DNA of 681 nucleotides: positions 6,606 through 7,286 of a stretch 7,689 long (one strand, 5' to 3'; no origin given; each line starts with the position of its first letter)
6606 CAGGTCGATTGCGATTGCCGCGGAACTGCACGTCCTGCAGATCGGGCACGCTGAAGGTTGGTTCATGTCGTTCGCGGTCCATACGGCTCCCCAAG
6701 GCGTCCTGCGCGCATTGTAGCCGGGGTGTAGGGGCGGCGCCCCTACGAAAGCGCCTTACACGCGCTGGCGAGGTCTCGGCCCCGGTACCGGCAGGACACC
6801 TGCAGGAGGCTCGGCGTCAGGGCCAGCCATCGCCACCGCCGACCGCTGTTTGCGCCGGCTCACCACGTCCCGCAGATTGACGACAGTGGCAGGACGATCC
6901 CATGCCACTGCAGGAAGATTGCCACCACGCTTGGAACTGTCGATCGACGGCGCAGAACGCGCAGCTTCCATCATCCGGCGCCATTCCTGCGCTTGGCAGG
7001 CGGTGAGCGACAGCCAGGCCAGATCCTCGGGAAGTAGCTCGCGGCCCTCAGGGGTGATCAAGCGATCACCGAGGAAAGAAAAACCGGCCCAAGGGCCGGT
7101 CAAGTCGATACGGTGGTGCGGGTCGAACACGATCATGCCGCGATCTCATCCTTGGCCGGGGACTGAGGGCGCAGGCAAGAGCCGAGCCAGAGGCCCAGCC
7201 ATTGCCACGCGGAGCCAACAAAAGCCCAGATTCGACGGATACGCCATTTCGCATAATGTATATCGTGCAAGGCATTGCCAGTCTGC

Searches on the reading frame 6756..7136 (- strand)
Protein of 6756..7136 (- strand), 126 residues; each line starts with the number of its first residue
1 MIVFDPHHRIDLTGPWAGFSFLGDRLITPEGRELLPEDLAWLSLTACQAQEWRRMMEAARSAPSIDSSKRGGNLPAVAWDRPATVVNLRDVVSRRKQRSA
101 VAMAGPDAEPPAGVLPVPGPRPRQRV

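Call 4: search_protein_families(library=pfam, proteins=[window:6756-7136:-], max_evalue=0.01)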
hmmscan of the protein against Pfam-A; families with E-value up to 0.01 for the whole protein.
window:6756-7136:- (126 aa): 1 family
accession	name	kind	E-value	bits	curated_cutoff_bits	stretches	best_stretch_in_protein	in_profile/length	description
PF12375.13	DUF3653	-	1e-08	35.6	22.4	1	16-60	9-56/66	Phage protein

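Call 43: search_protein_families(library=phrogs, proteins=[window:6756-7136:-], max_evalue=0.01)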
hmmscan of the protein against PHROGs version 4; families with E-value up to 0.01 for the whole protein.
window:6756-7136:- (126 aa): 2 families
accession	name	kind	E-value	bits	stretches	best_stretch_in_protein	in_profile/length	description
phrog_2188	-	unknown function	2.8e-45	154.4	1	1-125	11-131/132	-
phrog_34897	-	unknown function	2e-21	77.5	1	3-101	154-254/279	-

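Call 48: find_encoding_contigs(protein=window:6756-7136:-, flank=10000, max_places=8)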
Protein window:6756-7136:- (126 aa): 3 contigs read that carry it; 1 place shown.
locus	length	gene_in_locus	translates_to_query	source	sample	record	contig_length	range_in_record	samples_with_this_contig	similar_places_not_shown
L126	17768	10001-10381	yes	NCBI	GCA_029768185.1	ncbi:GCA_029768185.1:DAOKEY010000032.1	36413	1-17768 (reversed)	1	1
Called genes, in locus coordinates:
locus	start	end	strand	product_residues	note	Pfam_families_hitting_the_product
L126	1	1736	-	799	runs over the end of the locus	PF00072:Response_reg, PF00989:PAS (faint), PF08448:PAS_4, PF13426:PAS_9 (weak), PF08448:PAS_4, PF00512:HisKA (weak), PF02518:HATPase_c, PF00072:Response_reg, +1 more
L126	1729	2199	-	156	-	PF00072:Response_reg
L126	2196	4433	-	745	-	PF08446:PAS_2, PF01590:GAF, PF00360:PHY, PF00512:HisKA, PF02518:HATPase_c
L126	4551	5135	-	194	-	PF01126:Heme_oxygenase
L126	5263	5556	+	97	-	-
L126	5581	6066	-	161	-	PF03073:TspO_MBR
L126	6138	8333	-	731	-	-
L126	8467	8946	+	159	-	PF00583:Acetyltransf_1, PF13673:Acetyltransf_10 (weak), PF13508:Acetyltransf_7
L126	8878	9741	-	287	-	-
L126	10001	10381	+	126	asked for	PF12375:DUF3653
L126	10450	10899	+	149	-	-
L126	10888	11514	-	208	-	PF05857:TraX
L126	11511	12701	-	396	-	PF05707:Zot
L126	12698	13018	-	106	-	PF10734:DUF2523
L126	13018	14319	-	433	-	-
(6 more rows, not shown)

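Call 65: search_solved_structures(query=window:6756-7136:-, max_evalue=1)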
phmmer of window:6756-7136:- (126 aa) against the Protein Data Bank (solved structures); distinct sequences matched with E-value up to 1: 0.

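Call 74: search_dna_similar(query=window:6756-7136:-, collection=phages, mode=protein, max_rows=40, max_evalue=0.001)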
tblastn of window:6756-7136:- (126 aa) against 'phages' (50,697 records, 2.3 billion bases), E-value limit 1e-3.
Records with a match: 30; places in all: 30; records where one place covers at least 80% of the query: 20.
Best place of each record, by identity: 90-95% 2; 80-90% 2; 60-80% 6; <60% 20.
By first word of the organism name: Xanthomonas 19; Stenotrophomonas 10; Vibrio 1.
By host as written in the record: - 6; Stenotrophomonas maltophilia 3; Xanthomonas campestris pv. campestris 3; Stenotrophomonas maltophilia str. Khak84 2; Stenotrophomonas maltophilia Khak84 2; Xanthomonas axonopodis pv. citri 2; Xanthomonas campestris pv. vesicatora ATCC35937 2; Xanthomonas citri subsp. citri Aw12879 2; and 6 more.
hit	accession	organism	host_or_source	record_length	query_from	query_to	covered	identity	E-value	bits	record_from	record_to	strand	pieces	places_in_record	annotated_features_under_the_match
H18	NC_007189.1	Stenotrophomonas phage SMA9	Stenotrophomonas maltophilia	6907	1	126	100%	93.7%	3e-71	235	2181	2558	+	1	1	hypothetical protein (x2)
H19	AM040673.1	Stenotrophomonas phage SMA9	Stenotrophomonas maltophilia c5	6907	1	126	100%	93.7%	3e-71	235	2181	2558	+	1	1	hypothetical protein (x2)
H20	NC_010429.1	Stenotrophomonas phage PSH1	-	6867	1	126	100%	84.1%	6e-62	209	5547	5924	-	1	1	hypothetical protein (x2)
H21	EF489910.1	Stenotrophomonas phage PSH1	-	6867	1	126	100%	84.1%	6e-62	209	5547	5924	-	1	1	hypothetical protein (x2)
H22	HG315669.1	Stenotrophomonas phage SMA6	Stenotrophomonas maltophilia str. Khak84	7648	12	126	91%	66.4%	8e-37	137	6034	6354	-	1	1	hypothetical protein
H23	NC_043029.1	Stenotrophomonas phage SMA6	Stenotrophomonas maltophilia str. Khak84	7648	12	126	91%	66.4%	8e-37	137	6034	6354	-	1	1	hypothetical protein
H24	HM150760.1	Stenotrophomonas phage phiSHP2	Stenotrophomonas maltophilia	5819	11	126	92%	65.0%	2e-37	139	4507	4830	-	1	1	hypothetical protein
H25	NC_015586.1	Stenotrophomonas phage phiSHP2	Stenotrophomonas maltophilia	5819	11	126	92%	65.0%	2e-37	139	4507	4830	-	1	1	hypothetical protein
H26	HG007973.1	Stenotrophomonas phage SMA7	Stenotrophomonas maltophilia Khak84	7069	11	126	92%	60.5%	2e-33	127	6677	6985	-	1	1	hypothetical protein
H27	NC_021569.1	Stenotrophomonas phage SMA7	Stenotrophomonas maltophilia Khak84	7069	11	126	92%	60.5%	2e-33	127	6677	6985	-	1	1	hypothetical protein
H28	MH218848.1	Xanthomonas phage phiLf2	-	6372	12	126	91%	43.2%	9e-16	77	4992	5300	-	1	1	hypothetical protein (x2)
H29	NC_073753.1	Xanthomonas phage phiLf2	-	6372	12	126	91%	43.2%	9e-16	77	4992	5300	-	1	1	hypothetical protein (x2)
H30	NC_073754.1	Xanthomonas phage phiLF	Xanthomonas campestris pv. campestris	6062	12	126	91%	43.2%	1e-15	77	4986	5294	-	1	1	hypothetical protein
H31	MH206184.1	Xanthomonas phage phiLf UK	Xanthomonas campestris pv. campestris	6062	12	126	91%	43.2%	1e-15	77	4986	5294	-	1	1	hypothetical protein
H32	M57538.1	Xanthomonas phage Cf1c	-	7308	2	121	95%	37.7%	2e-15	76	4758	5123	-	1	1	none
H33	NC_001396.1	Xanthomonas phage Cf1c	Xanthomonas campestris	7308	2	121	95%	37.7%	2e-15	76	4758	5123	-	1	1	hypothetical protein | transcriptional regulator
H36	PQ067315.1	Xanthomonas phage fSU1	Xanthomonas campestris pv. campestris ...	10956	12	100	71%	47.2%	5e-15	75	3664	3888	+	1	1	hypothetical protein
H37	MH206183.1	Xanthomonas phage phiXv2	Xanthomonas campestris pv. vesicatora ...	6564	2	97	76%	41.7%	6e-14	72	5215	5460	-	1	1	hypothetical protein | helix-turn-helix XRE-family DNA binding protein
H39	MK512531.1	Xanthomonas phage Cf2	Xanthomonas citri subsp. citri Aw12879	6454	12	116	83%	38.0%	5e-10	61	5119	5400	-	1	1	hypothetical protein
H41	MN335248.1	Vibrio phage XacF13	Xanthomonas vesicatoria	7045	3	98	76%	41.2%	9e-16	77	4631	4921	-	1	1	hypothetical protein (x3) | terminator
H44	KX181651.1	Xanthomonas phage Xf109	Xanthomonas oryzae ATCC 35933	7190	2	98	77%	38.8%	1e-14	74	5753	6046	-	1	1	hypothetical protein | helix-turn-helix XRE-family DNA binding protein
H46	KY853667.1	Xanthomonas phage Xf409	Xanthomonas oryzae pv. oryzicola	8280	2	97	76%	39.2%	4e-14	72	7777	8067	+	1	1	hypothetical protein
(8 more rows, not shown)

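Call 75: get_annotated_region(hit=H22, flank=1000)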
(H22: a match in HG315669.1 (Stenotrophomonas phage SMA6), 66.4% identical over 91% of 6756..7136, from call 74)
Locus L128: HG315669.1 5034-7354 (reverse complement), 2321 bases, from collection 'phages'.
description: Stenotrophomonas phage phiSMA6 proviral complete genome.
organism: Stenotrophomonas phage SMA6 (NCBI taxid 1346893)
taxonomy: Viruses; Monodnaviria; Loebvirae; Hofneiviricota; Faserviricetes; Tubulavirales; Inoviridae; Scuticavirus; Scuticavirus SMA6
host: Stenotrophomonas maltophilia str. Khak84; source: -; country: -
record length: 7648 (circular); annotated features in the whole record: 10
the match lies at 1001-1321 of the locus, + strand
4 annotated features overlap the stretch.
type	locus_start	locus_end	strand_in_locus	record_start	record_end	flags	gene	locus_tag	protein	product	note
CDS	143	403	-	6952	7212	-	-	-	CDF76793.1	hypothetical protein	ORF86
CDS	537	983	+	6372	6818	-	-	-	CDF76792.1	hypothetical protein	ORF148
CDS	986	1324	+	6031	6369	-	-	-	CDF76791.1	hypothetical protein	ORF112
CDS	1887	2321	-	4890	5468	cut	-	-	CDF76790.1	trbP-related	ORF192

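Call 76: get_annotated_region(hit=H24, flank=1000)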
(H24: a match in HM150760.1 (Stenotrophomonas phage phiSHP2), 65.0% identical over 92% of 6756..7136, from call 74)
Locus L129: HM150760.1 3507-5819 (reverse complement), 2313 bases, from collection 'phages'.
description: Stenotrophomonas phage phiSHP2, complete genome.
organism: Stenotrophomonas phage phiSHP2 (NCBI taxid 1027253)
taxonomy: Viruses; Monodnaviria; Loebvirae; Hofneiviricota; Faserviricetes; Tubulavirales; Inoviridae; Siphunculivirus; Siphunculivirus SHP2
host: Stenotrophomonas maltophilia; source: -; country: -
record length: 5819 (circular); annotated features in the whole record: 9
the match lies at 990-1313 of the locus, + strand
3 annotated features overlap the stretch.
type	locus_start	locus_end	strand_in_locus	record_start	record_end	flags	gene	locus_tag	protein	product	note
CDS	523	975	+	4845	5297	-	-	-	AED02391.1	hypothetical protein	ORF150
CDS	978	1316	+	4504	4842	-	-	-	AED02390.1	hypothetical protein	ORF112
CDS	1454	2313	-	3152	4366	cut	-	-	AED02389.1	Zot protein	ORF404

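Call 77: get_annotated_region(hit=H26, flank=1000)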
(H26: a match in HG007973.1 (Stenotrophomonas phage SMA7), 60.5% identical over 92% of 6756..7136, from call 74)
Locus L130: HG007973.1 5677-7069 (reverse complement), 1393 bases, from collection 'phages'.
description: Stenotrophomonas phage phiSMA7 proviral complete genome.
organism: Stenotrophomonas phage SMA7 (NCBI taxid 1343494)
taxonomy: Viruses; Monodnaviria; Loebvirae; Hofneiviricota; Faserviricetes; Tubulavirales; Inoviridae; Subteminivirus; Subteminivirus SMA7
host: Stenotrophomonas maltophilia Khak84; source: water; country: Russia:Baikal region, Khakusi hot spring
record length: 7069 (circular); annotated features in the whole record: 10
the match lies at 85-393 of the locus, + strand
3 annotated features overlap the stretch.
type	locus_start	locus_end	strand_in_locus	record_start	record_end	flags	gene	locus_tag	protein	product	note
CDS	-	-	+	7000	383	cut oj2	-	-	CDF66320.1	hypothetical protein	ORF150; putative regulator protein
CDS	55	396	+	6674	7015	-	-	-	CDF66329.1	hypothetical protein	ORF113; putative regulator protein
CDS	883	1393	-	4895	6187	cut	-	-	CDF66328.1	hypothetical protein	ORF430; Zot-like protein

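Call 78: get_annotated_region(hit=H31, flank=1000)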
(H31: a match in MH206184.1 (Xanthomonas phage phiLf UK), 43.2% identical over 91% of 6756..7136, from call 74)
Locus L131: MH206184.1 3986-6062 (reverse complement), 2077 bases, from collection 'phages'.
description: Xanthomonas phage phiLf UK strain ATCC 33913, complete genome.
organism: Xanthomonas phage phiLf UK (NCBI taxid 3071316)
taxonomy: Viruses; Monodnaviria; Loebvirae; Hofneiviricota; Faserviricetes; Tubulavirales; Inoviridae; Lophivirus; Lophivirus LfUK
host: Xanthomonas campestris pv. campestris; source: Brussels sprout (Brassica oleracea var. gemmifera); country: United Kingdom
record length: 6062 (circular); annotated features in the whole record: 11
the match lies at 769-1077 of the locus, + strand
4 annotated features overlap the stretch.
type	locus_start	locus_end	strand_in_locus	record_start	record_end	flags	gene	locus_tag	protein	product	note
CDS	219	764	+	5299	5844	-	-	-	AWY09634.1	helix-turn-helix XRE-family DNA binding protein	phiLf phage 18.2K protein; ORF10; DUF3693 family, Cf1cp8-like, helix-turn-helix XRE-family DNA binding protein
misc_recomb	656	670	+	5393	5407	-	-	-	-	-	xerc/d recombination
CDS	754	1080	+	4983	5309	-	-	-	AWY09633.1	hypothetical protein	phiLf ORF112 protein; ORF112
CDS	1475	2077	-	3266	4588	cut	-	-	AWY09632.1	zonular occludens toxin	phiLf pI; ORF440; phage zonular occludens toxin, Zot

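Call 79: get_annotated_region(hit=H33, flank=1000)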
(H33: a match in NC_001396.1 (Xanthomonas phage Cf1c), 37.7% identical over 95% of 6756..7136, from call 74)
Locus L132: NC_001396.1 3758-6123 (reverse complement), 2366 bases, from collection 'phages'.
description: Xanthomonas phage Cf1c, complete genome.
organism: Xanthomonas phage Cf1c (NCBI taxid 2928691)
taxonomy: Viruses; Monodnaviria; Loebvirae; Hofneiviricota; Faserviricetes; Tubulavirales; Inoviridae; Coriovirus; Coriovirus Cf1c
host: Xanthomonas campestris; source: -; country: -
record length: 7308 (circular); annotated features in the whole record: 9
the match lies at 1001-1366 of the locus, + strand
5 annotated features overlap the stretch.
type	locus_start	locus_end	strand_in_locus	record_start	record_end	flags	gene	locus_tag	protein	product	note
CDS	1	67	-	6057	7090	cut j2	-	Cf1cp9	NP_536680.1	replication initiation protein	-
CDS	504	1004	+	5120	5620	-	-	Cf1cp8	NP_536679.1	transcriptional regulator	-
CDS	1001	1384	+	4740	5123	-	-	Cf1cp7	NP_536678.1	hypothetical protein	-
CDS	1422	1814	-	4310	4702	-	-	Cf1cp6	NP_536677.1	hypothetical protein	-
CDS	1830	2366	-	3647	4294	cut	-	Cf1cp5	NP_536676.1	transfer protein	-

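Call 80: get_annotated_region(hit=H36, flank=1000)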
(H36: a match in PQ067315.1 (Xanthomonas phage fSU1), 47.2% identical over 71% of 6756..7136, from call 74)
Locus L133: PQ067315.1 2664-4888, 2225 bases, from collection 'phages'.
description: Xanthomonas phage fSU1, complete genome.
organism: Xanthomonas phage fSU1 (NCBI taxid 3238781)
taxonomy: Viruses
host: Xanthomonas campestris pv. campestris SU1; source: -; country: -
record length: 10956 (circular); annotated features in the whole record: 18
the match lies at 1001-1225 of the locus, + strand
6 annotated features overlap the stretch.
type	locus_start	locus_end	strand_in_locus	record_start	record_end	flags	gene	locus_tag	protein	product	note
CDS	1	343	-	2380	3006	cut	-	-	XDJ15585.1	hypothetical protein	-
CDS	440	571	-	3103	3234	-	-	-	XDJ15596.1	hypothetical protein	-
CDS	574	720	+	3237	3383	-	-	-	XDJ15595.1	hypothetical protein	-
CDS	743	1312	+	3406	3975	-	-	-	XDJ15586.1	hypothetical protein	-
CDS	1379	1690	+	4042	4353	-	-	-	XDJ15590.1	hypothetical protein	-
CDS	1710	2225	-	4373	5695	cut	-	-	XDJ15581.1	zonular occludens toxin-like protein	zona occludens toxin-like protein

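Call 81: get_annotated_region(hit=H37, flank=1000)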
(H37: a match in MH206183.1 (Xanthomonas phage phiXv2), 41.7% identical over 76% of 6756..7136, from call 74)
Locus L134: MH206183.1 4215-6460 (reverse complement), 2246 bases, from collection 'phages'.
description: Xanthomonas phage phiXv2, complete genome.
organism: Xanthomonas phage phiXv2 (NCBI taxid 2201472)
taxonomy: Viruses; Monodnaviria; Loebvirae; Hofneiviricota; Faserviricetes; Tubulavirales; Inoviridae; Lophivirus; Lophivirus Xv2
host: Xanthomonas campestris pv. vesicatora ATCC35937; source: leaf spots from pepper and tomato; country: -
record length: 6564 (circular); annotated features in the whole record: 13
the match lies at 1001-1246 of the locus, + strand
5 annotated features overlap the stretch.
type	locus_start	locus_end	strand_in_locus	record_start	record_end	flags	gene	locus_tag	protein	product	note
CDS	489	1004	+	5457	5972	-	-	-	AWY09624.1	helix-turn-helix XRE-family DNA binding protein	Cf1c cp8-like protein; phiXv2 ORF12; Cf1c 18.2 kDa protein-like, helix-turn-helix XRE-family DNA binding protein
misc_recomb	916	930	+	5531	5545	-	-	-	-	-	xerc/d recombination; phage attachment site; attP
CDS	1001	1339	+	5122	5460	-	-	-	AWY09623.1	hypothetical protein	phiLf phage ORF112-like protein; phiXv2 ORF11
CDS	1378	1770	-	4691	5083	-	-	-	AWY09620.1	putative secreted protein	phiXv2 phage protein; phiXv2 ORF10; DUF4124 domain-containing protein, putative secreted protein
CDS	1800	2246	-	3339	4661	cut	-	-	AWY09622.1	zonular occludens toxin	phiXv2 phage gI protein; phiXv2 ORF9; phage zonular occludens toxin Zot protein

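Call 82: get_annotated_region(hit=H39, flank=1000)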
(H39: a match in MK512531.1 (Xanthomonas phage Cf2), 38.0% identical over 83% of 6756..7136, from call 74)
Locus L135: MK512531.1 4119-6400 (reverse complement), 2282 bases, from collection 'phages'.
description: Xanthomonas phage Cf2, complete genome.
organism: Xanthomonas phage Cf2 (NCBI taxid 2530114)
taxonomy: Viruses; Monodnaviria; Loebvirae; Hofneiviricota; Faserviricetes; Tubulavirales; Inoviridae; Lophivirus; Lophivirus Cf2
host: Xanthomonas citri subsp. citri Aw12879; source: key/mexican lime; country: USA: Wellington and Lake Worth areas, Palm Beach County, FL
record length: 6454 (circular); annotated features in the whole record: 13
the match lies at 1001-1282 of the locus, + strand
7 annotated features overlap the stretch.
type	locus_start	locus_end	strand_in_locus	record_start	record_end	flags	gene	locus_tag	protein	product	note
CDS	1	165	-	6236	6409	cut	-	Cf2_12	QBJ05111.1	hypothetical protein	-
CDS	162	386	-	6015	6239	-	-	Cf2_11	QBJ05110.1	hypothetical protein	similar to Xf109 phage ORF12 protein; Xf109 phage protein-like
CDS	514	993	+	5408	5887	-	-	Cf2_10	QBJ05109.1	helix-turn-helix XRE-family DNA binding protein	similar to Cf1c 18.2 kDa protein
regulatory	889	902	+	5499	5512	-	-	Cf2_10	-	other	phage attachment site; attP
CDS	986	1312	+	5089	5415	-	-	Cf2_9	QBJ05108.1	hypothetical protein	phiLf ORF112 protein-like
CDS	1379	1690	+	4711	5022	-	-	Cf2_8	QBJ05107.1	chloride channel protein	chloride channel protein EriC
CDS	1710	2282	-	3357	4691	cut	-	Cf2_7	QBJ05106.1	zonular occludens toxin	Phage gI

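Call 83: get_annotated_region(hit=H41, flank=1000)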
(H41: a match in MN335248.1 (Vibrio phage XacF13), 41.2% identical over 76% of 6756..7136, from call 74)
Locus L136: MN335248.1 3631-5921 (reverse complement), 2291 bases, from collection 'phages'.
description: Xanthomonas phage XaF13, complete genome.
organism: Vibrio phage XacF13 (NCBI taxid 3071318)
taxonomy: Viruses; Monodnaviria; Loebvirae; Hofneiviricota; Faserviricetes; Tubulavirales; Inoviridae; Xylivirus; Xylivirus XacF13
host: Xanthomonas vesicatoria; source: soil; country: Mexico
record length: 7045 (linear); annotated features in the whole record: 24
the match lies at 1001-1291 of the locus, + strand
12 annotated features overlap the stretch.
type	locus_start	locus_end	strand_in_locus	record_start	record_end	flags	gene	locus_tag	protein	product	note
regulatory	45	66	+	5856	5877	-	-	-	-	minus_35_signal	-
regulatory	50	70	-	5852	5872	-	-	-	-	minus_10_signal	-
regulatory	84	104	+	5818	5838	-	-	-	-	minus_10_signal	-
regulatory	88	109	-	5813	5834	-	-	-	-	minus_35_signal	-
CDS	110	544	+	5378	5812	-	-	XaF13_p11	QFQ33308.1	hypothetical protein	ORF11; Similar to Xanthomonas citri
CDS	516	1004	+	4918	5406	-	-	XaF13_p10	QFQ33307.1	hypothetical protein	ORF10; Similar to Xanthomonas citri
misc_recomb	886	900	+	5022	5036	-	-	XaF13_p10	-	-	Phage attachment site; attP. Similar to Xanthomonas phage Xf109.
CDS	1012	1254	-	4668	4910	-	-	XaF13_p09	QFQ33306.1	hypothetical protein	ORF09; Similar to Xanthomonas phage Cf1c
regulatory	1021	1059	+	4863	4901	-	-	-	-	terminator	-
CDS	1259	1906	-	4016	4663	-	-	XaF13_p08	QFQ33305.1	hypothetical protein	ORF08; Conjugal transfer protein TrbP; TraX superfamily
CDS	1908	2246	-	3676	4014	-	-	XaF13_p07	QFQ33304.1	hypothetical protein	ORF07; Similar to Xanthomonas oryzae phage Xf409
CDS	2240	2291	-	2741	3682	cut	-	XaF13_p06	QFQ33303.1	zonula occludens toxin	ORF06; Similar to Xanthomonas oryzae phage Xf409. Zonular occludens toxin (Zot); This family consists of bacterial and ...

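Call 84: get_annotated_region(hit=H44, flank=1000)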
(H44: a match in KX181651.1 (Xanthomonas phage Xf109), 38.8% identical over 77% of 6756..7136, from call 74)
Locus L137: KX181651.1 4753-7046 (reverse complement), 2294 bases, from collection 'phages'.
description: Xanthomonas phage Xf109, complete genome.
organism: Xanthomonas phage Xf109 (NCBI taxid 1852597)
taxonomy: Viruses; Monodnaviria; Loebvirae; Hofneiviricota; Faserviricetes; Tubulavirales; Inoviridae; Xylivirus; Xylivirus Xf109
host: Xanthomonas oryzae ATCC 35933; source: -; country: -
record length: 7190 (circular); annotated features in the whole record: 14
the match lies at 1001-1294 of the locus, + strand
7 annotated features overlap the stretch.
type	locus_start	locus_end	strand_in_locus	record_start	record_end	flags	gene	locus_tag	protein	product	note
CDS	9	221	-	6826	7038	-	-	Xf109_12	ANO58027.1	hypothetical protein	ORF12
CDS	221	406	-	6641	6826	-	-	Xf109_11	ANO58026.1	hypothetical protein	ORF11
CDS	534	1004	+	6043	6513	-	-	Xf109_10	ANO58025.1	helix-turn-helix XRE-family DNA binding protein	Cf1cp8-like protein; ORF10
misc_recomb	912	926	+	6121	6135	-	-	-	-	-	phage attachment site; attP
CDS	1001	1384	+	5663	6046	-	-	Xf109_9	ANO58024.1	hypothetical protein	DUF3653 protein; Cf1c phage Cf1cp7-like and phi-Lf phage ORF110-like protein; ORF9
CDS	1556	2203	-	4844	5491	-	-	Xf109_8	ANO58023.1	conjugal transfer protein TrbP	Cf1c phage Cf1cp5 protein-like; ORF8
CDS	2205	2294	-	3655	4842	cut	-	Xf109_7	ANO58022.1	zonular occludens toxin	Inoviridae phage pI protein; ORF7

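Call 85: get_annotated_region(hit=H46, flank=1000)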
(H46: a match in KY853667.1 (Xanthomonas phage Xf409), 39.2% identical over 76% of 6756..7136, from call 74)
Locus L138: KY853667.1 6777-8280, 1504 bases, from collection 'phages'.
description: Xanthomonas phage Xf409, complete genome.
organism: Xanthomonas phage Xf409 (NCBI taxid 1979540)
taxonomy: Viruses; Monodnaviria; Loebvirae; Hofneiviricota; Faserviricetes; Tubulavirales; Inoviridae; Xylivirus; Xylivirus Xf109
host: Xanthomonas oryzae pv. oryzicola; source: -; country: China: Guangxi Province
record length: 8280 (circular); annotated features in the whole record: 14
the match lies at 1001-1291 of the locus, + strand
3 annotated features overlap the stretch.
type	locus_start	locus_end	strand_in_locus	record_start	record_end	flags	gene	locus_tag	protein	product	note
CDS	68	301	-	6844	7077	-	-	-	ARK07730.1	hypothetical protein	-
CDS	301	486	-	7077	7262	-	-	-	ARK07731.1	hypothetical protein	-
CDS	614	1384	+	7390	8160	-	-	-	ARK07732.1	hypothetical protein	filamentous phage phiLf related protein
